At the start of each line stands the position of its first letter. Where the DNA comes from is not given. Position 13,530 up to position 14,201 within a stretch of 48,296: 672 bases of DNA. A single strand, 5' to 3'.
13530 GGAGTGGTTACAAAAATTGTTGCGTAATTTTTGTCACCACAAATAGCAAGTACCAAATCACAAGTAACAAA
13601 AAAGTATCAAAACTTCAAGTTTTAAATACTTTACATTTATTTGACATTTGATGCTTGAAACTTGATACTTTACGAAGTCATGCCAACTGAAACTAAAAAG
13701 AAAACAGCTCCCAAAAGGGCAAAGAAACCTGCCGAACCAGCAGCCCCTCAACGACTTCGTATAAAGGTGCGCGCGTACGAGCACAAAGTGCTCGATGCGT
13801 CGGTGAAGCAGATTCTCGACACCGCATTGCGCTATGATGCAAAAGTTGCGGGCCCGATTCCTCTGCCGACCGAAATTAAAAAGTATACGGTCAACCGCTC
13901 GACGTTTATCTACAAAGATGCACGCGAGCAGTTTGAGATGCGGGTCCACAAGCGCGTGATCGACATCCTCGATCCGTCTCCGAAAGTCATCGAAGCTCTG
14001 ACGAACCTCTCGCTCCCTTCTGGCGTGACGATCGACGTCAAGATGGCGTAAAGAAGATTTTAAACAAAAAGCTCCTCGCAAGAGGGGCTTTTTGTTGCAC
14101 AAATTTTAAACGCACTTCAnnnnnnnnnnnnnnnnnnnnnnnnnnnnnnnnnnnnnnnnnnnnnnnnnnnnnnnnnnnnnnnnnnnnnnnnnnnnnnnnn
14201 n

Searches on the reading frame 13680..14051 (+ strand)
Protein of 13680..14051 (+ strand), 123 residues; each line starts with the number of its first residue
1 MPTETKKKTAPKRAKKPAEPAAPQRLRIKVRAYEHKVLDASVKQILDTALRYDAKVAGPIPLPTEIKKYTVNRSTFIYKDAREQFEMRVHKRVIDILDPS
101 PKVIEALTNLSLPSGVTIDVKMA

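Call 15: find_encoding_contigs(protein=window:13680-14051:+, flank=3000, max_places=10)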
Protein window:13680-14051:+ (123 aa): 5 contigs read that carry it; 4 places shown.
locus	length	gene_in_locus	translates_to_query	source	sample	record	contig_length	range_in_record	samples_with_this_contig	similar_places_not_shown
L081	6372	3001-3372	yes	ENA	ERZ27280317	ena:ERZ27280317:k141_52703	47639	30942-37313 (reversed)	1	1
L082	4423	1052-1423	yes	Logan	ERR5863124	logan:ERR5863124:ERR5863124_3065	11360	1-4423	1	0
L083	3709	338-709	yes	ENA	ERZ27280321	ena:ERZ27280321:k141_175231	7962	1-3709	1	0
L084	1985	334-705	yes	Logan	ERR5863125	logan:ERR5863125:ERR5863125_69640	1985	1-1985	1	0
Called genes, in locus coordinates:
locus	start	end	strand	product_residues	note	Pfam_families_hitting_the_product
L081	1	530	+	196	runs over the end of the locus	-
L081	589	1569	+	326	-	PF01471:PG_binding_1, PF00801:PKD (weak), PF18911:PKD_4 (weak)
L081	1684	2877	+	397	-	PF00009:GTP_EFTU, PF03144:GTP_EFTU_D2, PF03143:GTP_EFTU_D3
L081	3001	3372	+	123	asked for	PF00338:Ribosomal_S10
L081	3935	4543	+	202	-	PF00297:Ribosomal_L3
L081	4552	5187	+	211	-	PF00573:Ribosomal_L4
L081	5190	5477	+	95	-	PF00276:Ribosomal_L23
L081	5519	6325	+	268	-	PF00181:Ribosomal_L2_N, PF03947:Ribosomal_L2_C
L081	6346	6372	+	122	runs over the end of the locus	PF00203:Ribosomal_S19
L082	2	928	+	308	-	?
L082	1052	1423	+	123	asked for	PF00338:Ribosomal_S10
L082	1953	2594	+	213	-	PF00297:Ribosomal_L3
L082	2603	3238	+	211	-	PF00573:Ribosomal_L4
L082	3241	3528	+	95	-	PF00276:Ribosomal_L23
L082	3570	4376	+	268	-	PF00181:Ribosomal_L2_N, PF03947:Ribosomal_L2_C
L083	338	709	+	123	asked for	PF00338:Ribosomal_S10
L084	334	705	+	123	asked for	PF00338:Ribosomal_S10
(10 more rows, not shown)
